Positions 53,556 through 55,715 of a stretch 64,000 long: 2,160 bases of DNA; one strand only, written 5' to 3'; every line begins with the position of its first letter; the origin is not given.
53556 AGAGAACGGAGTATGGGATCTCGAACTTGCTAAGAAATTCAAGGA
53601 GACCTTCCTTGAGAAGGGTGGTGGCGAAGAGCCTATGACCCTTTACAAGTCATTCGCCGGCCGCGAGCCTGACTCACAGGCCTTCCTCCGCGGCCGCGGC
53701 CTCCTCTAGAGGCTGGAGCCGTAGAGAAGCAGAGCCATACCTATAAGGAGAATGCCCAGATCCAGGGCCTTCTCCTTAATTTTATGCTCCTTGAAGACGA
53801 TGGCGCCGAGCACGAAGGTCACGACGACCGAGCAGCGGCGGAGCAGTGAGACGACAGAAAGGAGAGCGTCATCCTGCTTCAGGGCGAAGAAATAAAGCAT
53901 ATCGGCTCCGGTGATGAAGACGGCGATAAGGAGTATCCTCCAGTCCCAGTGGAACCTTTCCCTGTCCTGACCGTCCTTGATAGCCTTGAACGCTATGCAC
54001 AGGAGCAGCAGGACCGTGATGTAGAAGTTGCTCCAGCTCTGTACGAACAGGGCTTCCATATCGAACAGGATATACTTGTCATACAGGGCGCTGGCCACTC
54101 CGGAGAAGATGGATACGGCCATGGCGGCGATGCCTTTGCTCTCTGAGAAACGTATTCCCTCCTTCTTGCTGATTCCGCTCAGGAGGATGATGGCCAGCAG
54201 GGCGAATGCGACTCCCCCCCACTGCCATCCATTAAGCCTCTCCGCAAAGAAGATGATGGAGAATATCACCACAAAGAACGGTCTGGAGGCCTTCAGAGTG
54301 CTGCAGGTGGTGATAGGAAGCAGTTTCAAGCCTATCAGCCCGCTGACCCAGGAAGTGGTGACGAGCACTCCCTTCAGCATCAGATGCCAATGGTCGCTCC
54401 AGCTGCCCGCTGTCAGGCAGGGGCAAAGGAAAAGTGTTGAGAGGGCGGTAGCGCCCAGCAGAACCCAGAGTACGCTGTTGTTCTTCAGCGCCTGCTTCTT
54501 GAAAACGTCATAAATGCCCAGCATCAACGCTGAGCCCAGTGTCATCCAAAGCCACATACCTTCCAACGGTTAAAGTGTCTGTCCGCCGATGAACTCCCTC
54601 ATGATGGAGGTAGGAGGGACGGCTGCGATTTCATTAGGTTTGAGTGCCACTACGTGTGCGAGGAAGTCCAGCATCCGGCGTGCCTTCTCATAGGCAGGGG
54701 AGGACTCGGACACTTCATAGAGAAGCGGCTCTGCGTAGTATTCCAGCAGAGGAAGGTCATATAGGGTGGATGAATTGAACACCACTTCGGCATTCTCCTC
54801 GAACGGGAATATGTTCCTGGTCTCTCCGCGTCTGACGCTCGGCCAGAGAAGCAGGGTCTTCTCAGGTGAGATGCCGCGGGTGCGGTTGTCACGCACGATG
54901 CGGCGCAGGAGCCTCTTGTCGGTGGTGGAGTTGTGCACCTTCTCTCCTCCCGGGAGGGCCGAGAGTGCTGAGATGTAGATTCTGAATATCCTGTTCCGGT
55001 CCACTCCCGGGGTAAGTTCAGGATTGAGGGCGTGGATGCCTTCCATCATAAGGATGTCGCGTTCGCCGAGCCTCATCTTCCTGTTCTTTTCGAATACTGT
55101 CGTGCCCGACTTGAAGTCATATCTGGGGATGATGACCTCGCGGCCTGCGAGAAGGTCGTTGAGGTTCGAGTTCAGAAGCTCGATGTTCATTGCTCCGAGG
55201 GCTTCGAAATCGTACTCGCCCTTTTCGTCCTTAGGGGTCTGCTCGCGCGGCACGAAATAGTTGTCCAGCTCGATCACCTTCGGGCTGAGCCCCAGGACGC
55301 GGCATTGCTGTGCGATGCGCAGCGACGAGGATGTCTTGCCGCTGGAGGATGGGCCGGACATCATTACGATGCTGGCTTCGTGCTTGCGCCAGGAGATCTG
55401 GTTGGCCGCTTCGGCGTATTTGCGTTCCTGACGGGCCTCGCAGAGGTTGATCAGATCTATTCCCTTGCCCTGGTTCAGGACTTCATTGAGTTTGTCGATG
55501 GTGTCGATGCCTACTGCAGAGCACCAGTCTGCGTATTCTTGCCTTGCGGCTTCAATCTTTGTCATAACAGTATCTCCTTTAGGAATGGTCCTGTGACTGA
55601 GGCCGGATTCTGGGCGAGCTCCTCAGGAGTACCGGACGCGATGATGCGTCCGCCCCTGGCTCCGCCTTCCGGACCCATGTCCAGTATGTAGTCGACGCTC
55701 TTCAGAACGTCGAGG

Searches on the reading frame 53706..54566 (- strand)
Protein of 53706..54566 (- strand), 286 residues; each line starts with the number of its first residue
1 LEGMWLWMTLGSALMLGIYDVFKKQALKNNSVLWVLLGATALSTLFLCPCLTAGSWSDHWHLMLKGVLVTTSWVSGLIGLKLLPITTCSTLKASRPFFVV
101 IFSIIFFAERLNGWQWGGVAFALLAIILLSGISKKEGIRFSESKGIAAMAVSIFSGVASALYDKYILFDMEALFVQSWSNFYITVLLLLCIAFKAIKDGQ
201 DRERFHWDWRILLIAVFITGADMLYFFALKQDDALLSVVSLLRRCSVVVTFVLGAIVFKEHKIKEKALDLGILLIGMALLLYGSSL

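Call 81: search_protein_families(library=pfam, proteins=[window:53706-54566:-], max_evalue=0.001)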
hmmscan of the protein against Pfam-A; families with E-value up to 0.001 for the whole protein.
window:53706-54566:- (286 aa): 2 families
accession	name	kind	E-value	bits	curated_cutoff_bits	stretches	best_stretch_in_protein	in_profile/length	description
PF00892.27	EamA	-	2e-22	80.4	28.2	2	4-130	2-134/135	EamA-like transporter family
PF03151.22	TPT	-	2.3e-05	24.4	30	1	55-277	61-287/291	Triose-phosphate Transporter family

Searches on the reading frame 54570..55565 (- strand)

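Call 81: search_protein_families(library=pfam, proteins=[window:54570-55565:-], max_evalue=0.001)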
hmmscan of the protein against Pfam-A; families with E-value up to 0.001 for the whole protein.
window:54570-55565:- (331 aa): 1 family
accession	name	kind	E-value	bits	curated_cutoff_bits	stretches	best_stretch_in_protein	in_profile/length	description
PF00485.24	PRK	-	9.7e-13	48.8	22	1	67-265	2-189/196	Phosphoribulokinase / Uridine kinase family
